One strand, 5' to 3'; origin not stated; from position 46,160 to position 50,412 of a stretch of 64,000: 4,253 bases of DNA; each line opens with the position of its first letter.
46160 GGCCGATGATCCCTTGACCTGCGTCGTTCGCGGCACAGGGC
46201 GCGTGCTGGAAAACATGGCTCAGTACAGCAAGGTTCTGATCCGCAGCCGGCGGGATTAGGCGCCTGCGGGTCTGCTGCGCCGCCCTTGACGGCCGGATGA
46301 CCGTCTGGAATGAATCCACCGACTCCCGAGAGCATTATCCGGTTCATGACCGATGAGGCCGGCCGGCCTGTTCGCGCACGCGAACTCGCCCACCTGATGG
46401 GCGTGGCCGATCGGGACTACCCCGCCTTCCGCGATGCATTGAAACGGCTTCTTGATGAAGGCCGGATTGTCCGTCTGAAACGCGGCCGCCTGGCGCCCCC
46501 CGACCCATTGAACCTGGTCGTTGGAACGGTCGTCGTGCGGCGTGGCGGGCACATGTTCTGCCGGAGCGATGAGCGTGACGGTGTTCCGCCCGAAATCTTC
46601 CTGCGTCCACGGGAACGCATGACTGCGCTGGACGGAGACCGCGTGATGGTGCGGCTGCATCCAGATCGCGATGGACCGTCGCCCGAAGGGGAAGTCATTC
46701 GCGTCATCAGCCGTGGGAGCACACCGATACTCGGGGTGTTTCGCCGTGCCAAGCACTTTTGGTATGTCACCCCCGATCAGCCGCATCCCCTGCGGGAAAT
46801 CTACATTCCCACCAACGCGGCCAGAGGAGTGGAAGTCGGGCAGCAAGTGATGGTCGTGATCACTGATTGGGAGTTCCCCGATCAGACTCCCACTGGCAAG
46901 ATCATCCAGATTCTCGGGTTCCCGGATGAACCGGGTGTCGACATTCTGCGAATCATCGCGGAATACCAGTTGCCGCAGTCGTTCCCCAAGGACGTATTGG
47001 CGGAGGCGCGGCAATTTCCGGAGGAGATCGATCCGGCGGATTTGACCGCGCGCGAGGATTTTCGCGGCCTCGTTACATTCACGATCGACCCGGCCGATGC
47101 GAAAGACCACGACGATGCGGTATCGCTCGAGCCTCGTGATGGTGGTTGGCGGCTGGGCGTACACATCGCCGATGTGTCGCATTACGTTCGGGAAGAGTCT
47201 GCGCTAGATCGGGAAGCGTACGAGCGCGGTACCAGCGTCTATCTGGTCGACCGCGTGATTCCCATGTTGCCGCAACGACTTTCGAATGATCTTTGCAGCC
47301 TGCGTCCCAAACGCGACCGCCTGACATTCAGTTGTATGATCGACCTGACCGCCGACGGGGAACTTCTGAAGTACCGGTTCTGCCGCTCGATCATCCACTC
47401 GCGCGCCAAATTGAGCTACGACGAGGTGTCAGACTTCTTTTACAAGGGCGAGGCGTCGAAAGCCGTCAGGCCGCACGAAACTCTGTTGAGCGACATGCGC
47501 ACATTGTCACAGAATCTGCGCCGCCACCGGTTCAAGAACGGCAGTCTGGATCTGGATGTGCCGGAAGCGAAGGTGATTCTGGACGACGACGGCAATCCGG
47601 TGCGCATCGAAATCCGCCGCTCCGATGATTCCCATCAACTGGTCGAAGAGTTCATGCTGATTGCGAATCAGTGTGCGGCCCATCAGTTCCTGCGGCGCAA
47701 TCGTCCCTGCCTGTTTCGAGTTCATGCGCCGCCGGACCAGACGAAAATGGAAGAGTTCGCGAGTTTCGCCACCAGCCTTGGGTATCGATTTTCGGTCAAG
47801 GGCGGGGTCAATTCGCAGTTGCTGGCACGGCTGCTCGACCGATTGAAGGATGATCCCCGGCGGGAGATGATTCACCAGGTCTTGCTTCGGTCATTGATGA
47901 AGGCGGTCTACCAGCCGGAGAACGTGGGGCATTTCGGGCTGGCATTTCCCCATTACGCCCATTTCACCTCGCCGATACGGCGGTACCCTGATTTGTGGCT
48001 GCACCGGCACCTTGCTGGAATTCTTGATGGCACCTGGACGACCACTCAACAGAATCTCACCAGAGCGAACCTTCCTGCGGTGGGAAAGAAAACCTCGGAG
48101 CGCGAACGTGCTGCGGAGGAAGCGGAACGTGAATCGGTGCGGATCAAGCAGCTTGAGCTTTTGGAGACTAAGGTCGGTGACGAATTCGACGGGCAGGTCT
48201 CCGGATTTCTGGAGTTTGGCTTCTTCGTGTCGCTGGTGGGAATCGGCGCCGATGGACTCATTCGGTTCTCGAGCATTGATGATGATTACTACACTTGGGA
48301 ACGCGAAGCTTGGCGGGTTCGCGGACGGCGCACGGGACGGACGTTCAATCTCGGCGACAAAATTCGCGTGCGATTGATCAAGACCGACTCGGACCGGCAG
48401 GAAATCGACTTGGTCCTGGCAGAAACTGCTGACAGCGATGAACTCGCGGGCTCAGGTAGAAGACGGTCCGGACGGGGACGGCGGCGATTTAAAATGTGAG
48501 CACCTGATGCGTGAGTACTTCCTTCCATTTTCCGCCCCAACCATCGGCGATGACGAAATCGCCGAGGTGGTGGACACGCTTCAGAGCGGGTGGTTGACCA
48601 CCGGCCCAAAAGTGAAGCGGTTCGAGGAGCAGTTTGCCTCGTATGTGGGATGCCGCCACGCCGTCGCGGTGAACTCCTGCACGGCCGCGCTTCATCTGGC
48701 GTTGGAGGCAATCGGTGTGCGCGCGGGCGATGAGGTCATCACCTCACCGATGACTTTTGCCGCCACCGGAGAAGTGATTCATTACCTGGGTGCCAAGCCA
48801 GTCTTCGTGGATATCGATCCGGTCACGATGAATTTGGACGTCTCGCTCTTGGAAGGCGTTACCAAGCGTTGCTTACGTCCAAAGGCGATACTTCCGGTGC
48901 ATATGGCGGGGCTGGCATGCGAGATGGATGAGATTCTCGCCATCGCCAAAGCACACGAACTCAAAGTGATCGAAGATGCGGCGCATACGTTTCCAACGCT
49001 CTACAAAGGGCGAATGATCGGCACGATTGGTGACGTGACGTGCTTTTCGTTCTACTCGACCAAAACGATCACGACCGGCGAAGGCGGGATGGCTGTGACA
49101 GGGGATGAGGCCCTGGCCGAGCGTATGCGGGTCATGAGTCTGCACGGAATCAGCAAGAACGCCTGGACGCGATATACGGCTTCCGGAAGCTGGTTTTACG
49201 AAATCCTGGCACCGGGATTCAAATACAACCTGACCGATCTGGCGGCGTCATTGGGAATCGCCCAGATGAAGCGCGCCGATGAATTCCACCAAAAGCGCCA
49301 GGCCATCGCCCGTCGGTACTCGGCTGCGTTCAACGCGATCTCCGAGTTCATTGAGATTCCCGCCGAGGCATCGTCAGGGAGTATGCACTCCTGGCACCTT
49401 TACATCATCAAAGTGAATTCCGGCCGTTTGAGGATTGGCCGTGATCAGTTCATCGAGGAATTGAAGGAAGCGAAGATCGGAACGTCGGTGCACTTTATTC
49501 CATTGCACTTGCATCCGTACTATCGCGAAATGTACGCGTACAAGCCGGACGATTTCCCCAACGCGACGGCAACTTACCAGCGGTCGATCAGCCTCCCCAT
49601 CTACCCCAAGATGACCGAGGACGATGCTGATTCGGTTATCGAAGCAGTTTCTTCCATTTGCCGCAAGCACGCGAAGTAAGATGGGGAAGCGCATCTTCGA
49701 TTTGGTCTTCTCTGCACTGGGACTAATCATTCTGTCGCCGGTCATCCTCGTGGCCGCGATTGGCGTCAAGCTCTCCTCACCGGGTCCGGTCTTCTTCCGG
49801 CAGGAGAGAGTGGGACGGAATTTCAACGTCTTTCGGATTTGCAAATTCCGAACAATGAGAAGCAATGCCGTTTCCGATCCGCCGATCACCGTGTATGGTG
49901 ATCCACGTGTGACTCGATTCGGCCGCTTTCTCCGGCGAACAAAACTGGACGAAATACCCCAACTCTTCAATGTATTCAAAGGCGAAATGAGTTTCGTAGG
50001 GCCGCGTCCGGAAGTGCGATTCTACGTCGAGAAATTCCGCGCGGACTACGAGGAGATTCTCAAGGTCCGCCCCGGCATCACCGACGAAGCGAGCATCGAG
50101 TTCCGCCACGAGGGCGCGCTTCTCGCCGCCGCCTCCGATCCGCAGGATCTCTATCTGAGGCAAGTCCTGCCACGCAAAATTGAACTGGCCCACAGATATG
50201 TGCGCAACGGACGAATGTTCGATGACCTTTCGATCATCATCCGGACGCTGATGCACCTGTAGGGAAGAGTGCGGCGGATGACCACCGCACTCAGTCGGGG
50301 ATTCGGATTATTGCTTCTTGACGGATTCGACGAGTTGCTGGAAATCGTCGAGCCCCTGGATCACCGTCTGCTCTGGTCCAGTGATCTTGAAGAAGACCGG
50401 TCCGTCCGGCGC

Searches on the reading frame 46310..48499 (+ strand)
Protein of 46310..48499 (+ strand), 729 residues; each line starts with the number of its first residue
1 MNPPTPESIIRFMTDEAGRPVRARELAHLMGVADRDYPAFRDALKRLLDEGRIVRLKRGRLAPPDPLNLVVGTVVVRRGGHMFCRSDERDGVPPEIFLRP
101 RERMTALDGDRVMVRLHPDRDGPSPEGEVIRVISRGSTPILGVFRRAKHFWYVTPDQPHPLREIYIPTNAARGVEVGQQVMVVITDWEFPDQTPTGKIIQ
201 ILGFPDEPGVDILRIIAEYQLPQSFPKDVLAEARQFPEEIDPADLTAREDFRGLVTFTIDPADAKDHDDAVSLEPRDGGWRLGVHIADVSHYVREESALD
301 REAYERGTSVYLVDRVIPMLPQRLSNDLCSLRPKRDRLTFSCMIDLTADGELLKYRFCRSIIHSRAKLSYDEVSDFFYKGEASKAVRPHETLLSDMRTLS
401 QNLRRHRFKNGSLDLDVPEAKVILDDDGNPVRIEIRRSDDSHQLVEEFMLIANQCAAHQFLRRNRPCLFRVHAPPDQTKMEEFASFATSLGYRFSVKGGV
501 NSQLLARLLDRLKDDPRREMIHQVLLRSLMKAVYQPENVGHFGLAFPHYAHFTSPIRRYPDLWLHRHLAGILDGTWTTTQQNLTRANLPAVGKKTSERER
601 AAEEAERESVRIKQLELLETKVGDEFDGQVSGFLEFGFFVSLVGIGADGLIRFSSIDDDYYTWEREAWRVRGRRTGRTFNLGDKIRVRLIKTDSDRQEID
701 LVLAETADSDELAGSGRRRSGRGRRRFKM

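Call 55: search_protein_families(library=pfam, proteins=[window:46310-48499:+], max_evalue=0.001)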
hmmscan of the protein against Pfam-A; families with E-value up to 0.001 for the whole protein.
window:46310-48499:+ (729 aa): 5 families
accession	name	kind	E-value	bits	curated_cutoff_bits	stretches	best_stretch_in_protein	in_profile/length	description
PF00773.25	RNB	-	1.6e-116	389.6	29.3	1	248-572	1-324/326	RNB domain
PF17876.7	CSD2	-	4.2e-26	91.2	26.2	1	152-226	1-74/74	Cold shock domain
PF00575.29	S1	-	2.5e-11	44.2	22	1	621-701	3-71/74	S1 RNA binding domain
PF08206.17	OB_RNB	-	3.5e-09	36.7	24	1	72-132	1-58/58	Ribonuclease B OB domain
PF13338.12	AbiEi_4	-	0.00027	21.4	25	1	19-59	12-44/49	Transcriptional regulator, AbiEi antitoxin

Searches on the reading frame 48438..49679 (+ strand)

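Call 55: search_protein_families(library=pfam, proteins=[window:48438-49679:+], max_evalue=0.001)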
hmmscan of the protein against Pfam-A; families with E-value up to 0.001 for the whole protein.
window:48438-49679:+ (413 aa): 4 families
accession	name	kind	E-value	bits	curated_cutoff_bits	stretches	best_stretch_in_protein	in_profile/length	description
PF01041.23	DegT_DnrJ_EryC1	-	2.6e-134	448.4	19.8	1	35-404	2-359/360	DegT/DnrJ/EryC1/StrS aminotransferase family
PF00155.27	Aminotran_1_2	-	2.9e-07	30.4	19.7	1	59-184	44-189/361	Aminotransferase class I and II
PF01212.27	Beta_elim_lyase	-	1.2e-05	25.3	27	1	57-237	32-227/288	Beta-eliminating lyase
PF01053.26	Cys_Met_Meta_PP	-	0.00012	21.2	27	1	56-231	51-223/381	Cys/Met metabolism PLP-dependent enzyme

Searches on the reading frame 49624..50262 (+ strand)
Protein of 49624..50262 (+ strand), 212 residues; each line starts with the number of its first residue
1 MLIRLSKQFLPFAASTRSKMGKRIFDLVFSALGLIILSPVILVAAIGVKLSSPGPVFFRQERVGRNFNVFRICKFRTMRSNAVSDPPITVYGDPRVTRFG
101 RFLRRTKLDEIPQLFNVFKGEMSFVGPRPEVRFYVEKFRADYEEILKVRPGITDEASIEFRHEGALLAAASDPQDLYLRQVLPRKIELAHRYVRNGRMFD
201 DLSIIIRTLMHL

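Call 55: search_protein_families(library=pfam, proteins=[window:49624-50262:+], max_evalue=0.001)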
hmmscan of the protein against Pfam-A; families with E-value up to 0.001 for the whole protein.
window:49624-50262:+ (212 aa): 1 family
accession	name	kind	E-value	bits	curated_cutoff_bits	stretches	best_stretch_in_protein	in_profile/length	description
PF02397.22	Bac_transf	-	8e-58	195.3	27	1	22-210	1-175/179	Bacterial sugar transferase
